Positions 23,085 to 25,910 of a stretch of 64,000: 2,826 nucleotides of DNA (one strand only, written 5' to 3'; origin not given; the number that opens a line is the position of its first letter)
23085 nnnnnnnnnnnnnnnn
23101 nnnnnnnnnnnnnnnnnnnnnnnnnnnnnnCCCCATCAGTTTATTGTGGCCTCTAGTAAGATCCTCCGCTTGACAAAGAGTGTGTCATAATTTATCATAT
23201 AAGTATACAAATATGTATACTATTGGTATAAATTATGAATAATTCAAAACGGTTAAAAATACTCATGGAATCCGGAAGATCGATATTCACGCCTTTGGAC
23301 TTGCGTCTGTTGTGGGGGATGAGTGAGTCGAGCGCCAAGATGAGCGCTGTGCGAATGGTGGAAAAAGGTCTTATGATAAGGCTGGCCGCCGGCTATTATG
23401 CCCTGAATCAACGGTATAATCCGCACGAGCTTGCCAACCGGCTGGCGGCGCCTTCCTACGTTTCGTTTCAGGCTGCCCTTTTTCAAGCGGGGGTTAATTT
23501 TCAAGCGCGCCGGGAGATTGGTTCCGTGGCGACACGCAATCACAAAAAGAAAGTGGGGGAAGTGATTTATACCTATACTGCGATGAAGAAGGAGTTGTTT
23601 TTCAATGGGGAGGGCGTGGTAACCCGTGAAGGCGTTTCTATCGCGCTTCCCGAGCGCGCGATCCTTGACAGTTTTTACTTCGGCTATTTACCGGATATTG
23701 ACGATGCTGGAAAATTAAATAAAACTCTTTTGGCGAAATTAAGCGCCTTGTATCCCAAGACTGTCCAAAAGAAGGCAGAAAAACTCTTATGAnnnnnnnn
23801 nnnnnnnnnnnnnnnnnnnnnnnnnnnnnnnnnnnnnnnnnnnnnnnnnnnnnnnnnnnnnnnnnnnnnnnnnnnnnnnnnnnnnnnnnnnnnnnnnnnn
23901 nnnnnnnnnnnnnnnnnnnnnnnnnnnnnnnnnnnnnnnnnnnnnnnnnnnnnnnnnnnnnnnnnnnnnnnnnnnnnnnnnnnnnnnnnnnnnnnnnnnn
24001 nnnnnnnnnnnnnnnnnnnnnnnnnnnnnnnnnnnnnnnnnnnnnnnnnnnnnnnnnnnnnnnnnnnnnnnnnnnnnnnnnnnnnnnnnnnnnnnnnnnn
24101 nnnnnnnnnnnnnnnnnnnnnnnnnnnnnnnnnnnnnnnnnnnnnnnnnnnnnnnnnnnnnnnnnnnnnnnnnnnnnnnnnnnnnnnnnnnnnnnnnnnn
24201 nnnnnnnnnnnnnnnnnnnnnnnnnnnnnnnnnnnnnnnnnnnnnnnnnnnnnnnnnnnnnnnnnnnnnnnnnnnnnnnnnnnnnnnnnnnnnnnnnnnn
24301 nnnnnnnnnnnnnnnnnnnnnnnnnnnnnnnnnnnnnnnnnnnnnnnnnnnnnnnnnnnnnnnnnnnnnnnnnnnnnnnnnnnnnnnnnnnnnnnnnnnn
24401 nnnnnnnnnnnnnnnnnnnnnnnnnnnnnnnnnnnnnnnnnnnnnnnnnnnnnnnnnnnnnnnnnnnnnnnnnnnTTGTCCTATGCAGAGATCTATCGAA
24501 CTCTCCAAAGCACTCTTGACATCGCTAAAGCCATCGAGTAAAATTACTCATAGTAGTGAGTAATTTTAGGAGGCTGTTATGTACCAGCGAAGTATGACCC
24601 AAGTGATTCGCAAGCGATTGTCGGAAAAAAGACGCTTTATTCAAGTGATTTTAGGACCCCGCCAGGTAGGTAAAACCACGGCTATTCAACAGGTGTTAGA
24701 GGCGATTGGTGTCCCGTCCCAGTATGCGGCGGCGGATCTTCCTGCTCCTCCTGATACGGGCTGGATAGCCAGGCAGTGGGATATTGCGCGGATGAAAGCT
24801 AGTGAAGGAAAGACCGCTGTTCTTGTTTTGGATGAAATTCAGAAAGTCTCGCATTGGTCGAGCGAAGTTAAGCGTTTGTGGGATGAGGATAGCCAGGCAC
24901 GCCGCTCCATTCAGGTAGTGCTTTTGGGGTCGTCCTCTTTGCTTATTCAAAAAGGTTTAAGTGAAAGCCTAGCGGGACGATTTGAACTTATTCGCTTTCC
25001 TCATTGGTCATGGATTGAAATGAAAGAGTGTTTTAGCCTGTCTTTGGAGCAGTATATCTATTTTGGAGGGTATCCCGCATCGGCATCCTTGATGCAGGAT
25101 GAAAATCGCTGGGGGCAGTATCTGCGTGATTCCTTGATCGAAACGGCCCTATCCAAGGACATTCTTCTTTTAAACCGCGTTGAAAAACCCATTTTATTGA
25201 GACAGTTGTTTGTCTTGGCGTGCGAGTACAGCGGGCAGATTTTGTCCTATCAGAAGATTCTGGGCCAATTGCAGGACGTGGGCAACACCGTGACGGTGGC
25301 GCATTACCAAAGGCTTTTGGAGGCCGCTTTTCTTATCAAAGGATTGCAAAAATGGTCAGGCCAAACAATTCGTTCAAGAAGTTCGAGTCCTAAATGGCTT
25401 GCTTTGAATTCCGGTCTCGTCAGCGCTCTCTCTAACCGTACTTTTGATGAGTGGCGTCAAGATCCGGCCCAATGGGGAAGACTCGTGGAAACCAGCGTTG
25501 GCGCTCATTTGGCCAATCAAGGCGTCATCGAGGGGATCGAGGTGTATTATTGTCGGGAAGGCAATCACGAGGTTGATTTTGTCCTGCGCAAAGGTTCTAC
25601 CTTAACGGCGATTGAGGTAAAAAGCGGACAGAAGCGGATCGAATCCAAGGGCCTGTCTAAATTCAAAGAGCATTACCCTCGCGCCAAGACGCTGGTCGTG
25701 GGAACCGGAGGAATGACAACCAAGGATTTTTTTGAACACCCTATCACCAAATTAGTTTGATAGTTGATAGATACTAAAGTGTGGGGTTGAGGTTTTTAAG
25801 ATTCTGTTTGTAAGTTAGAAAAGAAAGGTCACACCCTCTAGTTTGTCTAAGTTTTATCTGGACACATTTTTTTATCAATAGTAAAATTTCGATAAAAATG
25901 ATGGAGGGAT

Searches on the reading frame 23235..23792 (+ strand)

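Call 67: search_protein_families(library=pfam, proteins=[window:23235-23792:+], max_evalue=0.00001)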
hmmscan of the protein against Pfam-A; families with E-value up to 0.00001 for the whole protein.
window:23235-23792:+ (185 aa): 0 families

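Call 80: search_protein_families(library=padloc, proteins=[window:23235-23792:+], max_evalue=0.001)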
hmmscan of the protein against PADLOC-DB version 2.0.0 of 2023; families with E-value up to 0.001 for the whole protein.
window:23235-23792:+ (185 aa): 12 families
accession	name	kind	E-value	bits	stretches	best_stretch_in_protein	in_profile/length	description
PDLC02255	AbiEi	-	1.3e-29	101.2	1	7-185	5-184/186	AbiEi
PDLC02241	AbiEi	-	3.2e-18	64.2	1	31-162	25-160/199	AbiEi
PDLC02267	AbiEi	-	1.2e-17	62.2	1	3-148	6-153/252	AbiEi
PDLC02272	AbiEi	-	3.3e-17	61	1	33-155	28-150/200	AbiEi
PDLC02230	AbiEi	-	5.5e-16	56.8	1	35-151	20-137/192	AbiEi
PDLC02240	AbiEi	-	7.6e-10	36.7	1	16-148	16-160/216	AbiEi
PDLC02274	AbiEi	-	1.6e-07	29.2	1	29-146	29-158/217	AbiEi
PDLC02232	AbiEi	-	2.2e-07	28.9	1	4-145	7-158/177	AbiEi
PDLC02225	AbiEi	-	3.5e-07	28.1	1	4-164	7-162/198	AbiEi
PDLC02287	AbiEi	-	1.4e-05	22.8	1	16-147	11-144/253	AbiEi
PDLC02276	AbiEi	-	2.4e-05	22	1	1-146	1-156/270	AbiEi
PDLC02269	AbiEi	-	0.00083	16.7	1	22-148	17-145/251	AbiEi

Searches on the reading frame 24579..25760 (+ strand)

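Call 67: search_protein_families(library=pfam, proteins=[window:24579-25760:+], max_evalue=0.00001)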
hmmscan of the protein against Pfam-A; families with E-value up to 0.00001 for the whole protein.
window:24579-25760:+ (393 aa): 4 families
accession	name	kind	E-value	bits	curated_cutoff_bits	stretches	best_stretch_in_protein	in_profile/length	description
PF13635.12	DUF4143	-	1.2e-26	93.8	28.1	1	193-350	2-160/160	Domain of unknown function (DUF4143)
PF13173.12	AAA_14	-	3e-22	79.4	27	1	21-147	4-127/129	AAA domain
PF13401.12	AAA_22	-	4.2e-06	27.5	27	0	75-121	84-126/130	AAA domain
PF01637.24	ATPase_2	-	6.3e-06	26.6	33.2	0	10-42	11-43/225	ATPase domain predominantly from Archaea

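Call 80: search_protein_families(library=padloc, proteins=[window:24579-25760:+], max_evalue=0.001)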
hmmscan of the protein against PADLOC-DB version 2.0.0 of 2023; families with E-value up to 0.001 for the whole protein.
window:24579-25760:+ (393 aa): 8 families
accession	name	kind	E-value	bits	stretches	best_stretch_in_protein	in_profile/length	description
PDLC04791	PDC-S01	-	1.7e-170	565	1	1-392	1-393/395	-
PDLC04790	PDC-S01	-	2.2e-49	166.3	1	1-368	11-388/422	-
PDLC04789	PDC-S01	-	6.2e-46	155.1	1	1-375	1-365/375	-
PDLC04787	PDC-S01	-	1.1e-39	134.5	1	4-372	13-383/412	-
PDLC04788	PDC-S01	-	3.3e-19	67.1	2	155-375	179-407/448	-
PDLC04786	PDC-S01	-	1.2e-16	58.5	1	155-374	186-410/439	-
PDLC04792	PDC-S01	-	6.4e-14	49.4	2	298-377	335-414/452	-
PDLC01887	CARF4--CARF_PDDEXK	-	7.2e-05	20.4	1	262-360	129-219/285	-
